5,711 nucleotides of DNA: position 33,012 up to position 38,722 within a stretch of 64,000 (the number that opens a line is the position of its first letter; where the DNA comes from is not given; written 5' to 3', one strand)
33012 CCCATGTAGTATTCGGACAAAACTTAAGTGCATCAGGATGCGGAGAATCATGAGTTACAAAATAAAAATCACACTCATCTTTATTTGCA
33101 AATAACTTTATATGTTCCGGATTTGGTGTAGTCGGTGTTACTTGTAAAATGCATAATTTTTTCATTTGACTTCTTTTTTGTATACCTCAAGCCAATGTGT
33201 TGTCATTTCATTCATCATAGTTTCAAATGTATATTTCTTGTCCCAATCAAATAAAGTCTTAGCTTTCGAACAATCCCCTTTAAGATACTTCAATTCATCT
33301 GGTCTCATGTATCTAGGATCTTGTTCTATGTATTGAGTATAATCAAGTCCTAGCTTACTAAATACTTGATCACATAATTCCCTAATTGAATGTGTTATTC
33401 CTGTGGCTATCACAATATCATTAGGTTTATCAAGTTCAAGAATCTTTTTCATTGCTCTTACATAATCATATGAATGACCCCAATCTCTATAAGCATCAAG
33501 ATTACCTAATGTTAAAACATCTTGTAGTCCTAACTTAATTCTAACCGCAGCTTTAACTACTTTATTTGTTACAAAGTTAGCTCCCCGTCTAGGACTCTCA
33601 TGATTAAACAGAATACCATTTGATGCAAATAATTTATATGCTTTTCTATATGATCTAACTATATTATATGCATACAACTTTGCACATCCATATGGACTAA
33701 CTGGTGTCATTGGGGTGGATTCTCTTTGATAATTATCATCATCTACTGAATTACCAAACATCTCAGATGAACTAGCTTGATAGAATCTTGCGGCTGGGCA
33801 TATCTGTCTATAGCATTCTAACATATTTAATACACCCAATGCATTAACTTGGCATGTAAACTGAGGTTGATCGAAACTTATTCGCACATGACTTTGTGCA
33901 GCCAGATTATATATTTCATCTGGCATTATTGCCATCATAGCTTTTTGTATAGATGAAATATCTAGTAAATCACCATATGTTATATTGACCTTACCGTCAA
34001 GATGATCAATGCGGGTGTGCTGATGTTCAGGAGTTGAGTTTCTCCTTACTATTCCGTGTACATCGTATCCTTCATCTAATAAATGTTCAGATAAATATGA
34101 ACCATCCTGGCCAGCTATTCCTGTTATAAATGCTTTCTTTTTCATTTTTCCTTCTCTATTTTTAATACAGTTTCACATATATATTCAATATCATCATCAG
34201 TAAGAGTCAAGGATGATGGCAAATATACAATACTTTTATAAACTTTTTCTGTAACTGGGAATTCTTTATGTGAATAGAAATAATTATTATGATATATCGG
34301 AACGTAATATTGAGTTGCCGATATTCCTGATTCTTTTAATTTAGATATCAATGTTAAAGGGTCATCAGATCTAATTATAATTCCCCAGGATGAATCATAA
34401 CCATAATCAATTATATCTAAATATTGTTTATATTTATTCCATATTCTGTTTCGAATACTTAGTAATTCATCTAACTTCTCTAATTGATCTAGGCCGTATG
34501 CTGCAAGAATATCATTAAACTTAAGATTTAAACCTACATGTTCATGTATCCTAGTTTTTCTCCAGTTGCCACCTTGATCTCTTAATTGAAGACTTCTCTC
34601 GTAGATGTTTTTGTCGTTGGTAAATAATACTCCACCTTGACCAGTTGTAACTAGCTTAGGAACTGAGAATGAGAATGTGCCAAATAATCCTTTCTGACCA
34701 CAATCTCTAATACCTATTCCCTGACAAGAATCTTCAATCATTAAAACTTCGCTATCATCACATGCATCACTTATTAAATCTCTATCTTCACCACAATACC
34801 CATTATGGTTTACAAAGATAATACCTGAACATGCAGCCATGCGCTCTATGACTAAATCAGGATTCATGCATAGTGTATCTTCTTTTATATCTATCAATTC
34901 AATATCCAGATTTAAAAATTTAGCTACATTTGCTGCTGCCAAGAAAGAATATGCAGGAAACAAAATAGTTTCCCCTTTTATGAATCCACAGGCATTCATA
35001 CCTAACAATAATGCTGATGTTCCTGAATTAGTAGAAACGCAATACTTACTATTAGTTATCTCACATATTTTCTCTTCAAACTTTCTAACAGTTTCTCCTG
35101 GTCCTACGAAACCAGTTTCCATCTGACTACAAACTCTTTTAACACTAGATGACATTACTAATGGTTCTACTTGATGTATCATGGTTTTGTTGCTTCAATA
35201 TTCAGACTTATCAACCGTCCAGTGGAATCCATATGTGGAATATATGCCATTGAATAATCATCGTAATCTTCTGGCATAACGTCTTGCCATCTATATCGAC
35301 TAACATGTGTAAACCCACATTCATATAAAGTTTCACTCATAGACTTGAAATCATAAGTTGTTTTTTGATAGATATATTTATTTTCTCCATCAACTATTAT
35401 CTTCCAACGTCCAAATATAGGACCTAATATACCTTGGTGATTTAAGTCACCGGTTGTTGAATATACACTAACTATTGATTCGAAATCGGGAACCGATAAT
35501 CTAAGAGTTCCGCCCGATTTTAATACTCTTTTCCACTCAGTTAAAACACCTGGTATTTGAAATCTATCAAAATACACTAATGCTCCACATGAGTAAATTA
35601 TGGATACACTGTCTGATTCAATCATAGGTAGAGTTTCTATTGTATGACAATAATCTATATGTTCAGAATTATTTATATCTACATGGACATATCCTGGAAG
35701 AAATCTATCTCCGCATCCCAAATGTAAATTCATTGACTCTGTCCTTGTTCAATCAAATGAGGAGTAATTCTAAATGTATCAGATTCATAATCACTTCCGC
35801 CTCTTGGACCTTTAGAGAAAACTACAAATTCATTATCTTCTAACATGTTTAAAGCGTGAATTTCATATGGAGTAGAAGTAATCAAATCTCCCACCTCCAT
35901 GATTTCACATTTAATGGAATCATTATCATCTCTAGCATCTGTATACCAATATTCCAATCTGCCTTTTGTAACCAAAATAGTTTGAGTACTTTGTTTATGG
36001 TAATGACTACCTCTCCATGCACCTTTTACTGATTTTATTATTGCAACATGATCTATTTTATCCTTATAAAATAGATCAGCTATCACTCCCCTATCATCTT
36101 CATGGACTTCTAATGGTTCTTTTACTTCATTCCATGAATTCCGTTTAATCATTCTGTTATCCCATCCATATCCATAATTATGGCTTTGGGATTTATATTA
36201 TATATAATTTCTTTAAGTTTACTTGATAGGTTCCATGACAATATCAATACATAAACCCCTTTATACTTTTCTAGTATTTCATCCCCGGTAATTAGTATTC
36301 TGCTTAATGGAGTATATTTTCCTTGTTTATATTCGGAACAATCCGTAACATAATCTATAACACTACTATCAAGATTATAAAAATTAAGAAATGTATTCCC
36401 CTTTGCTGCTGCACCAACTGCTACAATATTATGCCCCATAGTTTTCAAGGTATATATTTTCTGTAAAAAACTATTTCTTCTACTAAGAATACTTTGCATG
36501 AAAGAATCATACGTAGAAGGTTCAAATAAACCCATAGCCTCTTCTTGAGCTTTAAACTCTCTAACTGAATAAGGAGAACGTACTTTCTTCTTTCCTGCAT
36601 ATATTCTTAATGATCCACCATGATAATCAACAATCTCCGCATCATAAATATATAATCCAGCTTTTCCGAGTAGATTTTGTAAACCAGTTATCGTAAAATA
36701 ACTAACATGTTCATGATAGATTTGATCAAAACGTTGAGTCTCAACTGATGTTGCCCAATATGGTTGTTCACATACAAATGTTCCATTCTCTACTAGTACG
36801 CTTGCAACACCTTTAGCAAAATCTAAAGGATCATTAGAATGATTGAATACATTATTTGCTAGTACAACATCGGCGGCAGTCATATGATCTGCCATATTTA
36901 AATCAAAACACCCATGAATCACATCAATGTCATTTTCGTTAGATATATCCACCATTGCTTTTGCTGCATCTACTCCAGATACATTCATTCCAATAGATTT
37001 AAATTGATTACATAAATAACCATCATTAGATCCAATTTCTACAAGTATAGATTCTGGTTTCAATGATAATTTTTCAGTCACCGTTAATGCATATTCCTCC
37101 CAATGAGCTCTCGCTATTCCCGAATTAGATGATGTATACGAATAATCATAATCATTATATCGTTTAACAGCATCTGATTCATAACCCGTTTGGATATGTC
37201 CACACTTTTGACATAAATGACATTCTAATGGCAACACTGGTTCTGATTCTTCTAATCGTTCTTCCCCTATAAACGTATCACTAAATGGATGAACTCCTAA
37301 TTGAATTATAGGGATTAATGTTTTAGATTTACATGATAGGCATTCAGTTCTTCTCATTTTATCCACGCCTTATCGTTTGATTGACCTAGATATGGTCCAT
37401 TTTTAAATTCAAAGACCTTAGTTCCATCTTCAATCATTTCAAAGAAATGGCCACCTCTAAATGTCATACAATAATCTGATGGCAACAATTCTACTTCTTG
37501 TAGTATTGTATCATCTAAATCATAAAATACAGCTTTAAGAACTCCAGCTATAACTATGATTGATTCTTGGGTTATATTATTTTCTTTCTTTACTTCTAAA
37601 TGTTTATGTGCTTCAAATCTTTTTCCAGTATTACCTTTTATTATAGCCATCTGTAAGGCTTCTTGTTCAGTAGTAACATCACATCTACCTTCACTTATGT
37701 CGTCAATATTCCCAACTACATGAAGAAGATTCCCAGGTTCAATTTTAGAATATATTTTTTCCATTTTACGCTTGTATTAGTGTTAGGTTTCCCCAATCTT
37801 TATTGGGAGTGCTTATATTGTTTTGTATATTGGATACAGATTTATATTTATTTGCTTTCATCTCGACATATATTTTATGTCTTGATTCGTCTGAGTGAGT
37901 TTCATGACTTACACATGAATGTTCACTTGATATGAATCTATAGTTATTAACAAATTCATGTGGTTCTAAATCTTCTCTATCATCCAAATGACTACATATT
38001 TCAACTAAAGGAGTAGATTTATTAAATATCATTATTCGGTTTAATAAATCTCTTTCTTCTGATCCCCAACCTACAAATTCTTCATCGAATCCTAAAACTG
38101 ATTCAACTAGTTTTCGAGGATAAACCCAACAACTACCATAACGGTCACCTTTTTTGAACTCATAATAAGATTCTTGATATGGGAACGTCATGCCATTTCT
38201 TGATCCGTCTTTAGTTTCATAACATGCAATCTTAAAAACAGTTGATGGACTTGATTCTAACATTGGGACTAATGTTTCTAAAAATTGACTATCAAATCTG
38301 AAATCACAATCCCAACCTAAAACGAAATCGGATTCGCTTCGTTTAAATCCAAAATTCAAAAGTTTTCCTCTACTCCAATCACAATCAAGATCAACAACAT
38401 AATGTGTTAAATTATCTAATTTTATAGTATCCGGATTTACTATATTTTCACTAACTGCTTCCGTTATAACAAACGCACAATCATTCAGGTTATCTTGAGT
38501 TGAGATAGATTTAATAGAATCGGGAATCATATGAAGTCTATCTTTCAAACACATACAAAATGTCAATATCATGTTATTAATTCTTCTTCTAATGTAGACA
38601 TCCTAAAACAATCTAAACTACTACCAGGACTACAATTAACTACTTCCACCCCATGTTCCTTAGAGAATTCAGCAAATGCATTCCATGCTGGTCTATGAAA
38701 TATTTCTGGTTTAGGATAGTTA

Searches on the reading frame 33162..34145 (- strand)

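Call 58: search_protein_families(library=pfam, proteins=[window:33162-34145:-], max_evalue=0.001)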
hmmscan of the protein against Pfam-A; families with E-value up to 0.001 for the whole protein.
window:33162-34145:- (327 aa): 3 families
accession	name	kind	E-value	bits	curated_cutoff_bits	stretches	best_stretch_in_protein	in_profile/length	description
PF16363.11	GDP_Man_Dehyd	-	3.3e-114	382.3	27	1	6-314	1-332/332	GDP-mannose 4,6 dehydratase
PF01370.27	Epimerase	-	3.2e-61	207.2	20.9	1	6-247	2-240/240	NAD dependent epimerase/dehydratase family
PF04321.23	RmlD_sub_bind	-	2.7e-09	37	27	1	5-199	3-167/287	RmlD substrate binding domain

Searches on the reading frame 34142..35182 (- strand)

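Call 58: search_protein_families(library=pfam, proteins=[window:34142-35182:-], max_evalue=0.001)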
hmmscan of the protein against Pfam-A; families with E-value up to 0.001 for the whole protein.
window:34142-35182:- (346 aa): 2 families
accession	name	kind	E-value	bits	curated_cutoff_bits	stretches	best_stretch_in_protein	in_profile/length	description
PF01041.23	DegT_DnrJ_EryC1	-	1.5e-64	218.9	19.8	1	14-339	8-359/360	DegT/DnrJ/EryC1/StrS aminotransferase family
PF01212.27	Beta_elim_lyase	-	0.00049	19.9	27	0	169-217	192-240/288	Beta-eliminating lyase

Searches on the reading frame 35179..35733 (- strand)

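Call 58: search_protein_families(library=pfam, proteins=[window:35179-35733:-], max_evalue=0.001)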
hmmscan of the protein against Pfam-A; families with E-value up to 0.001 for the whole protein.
window:35179-35733:- (184 aa): 2 families
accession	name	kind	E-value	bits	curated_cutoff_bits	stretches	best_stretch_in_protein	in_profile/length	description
PF08241.18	Methyltransf_11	-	0.00017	22.6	21.2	1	26-77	44-93/95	Methyltransferase domain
PF13649.12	Methyltransf_25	-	0.00032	21.8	27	1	29-75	52-97/97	Methyltransferase domain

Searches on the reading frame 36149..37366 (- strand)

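Call 58: search_protein_families(library=pfam, proteins=[window:36149-37366:-], max_evalue=0.001)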
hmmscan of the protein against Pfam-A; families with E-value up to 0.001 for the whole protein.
window:36149-37366:- (405 aa): 7 families
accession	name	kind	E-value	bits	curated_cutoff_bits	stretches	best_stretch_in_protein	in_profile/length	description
PF08484.17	Methyltransf_14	-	6.7e-34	117.4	23.5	1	248-385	2-142/160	C-methyltransferase C-terminal domain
PF13489.12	Methyltransf_23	-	1e-16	61.6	27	1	93-240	9-161/164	Methyltransferase domain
PF08421.16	Methyltransf_13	-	1.5e-12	47.9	31.3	1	9-66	1-58/62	Putative zinc binding domain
PF08241.18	Methyltransf_11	-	9.1e-09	36.3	21.2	1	110-199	2-95/95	Methyltransferase domain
PF08242.18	Methyltransf_12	-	9.1e-07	30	30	1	109-197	1-98/98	Methyltransferase domain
PF13847.12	Methyltransf_31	-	8.2e-05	22.8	27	1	107-208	6-114/145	Methyltransferase domain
PF13649.12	Methyltransf_25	-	0.00055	21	27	0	109-195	2-97/97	Methyltransferase domain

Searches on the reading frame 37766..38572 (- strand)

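Call 58: search_protein_families(library=pfam, proteins=[window:37766-38572:-], max_evalue=0.001)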
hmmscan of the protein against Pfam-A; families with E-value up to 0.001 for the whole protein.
window:37766-38572:- (268 aa): 3 families
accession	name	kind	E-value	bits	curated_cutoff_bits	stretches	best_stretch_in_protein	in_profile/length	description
PF10111.15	Glyco_tranf_2_2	-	3.2e-07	30.6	27.3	0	145-187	164-206/276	Glycosyltransferase like family 2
PF00535.33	Glycos_transf_2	-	8.4e-06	26.2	23.3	1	60-158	58-166/168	Glycosyl transferase family 2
PF02709.20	Glyco_transf_7C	-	8.8e-06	25.7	23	1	146-181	21-56/78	N-terminal domain of galactosyltransferase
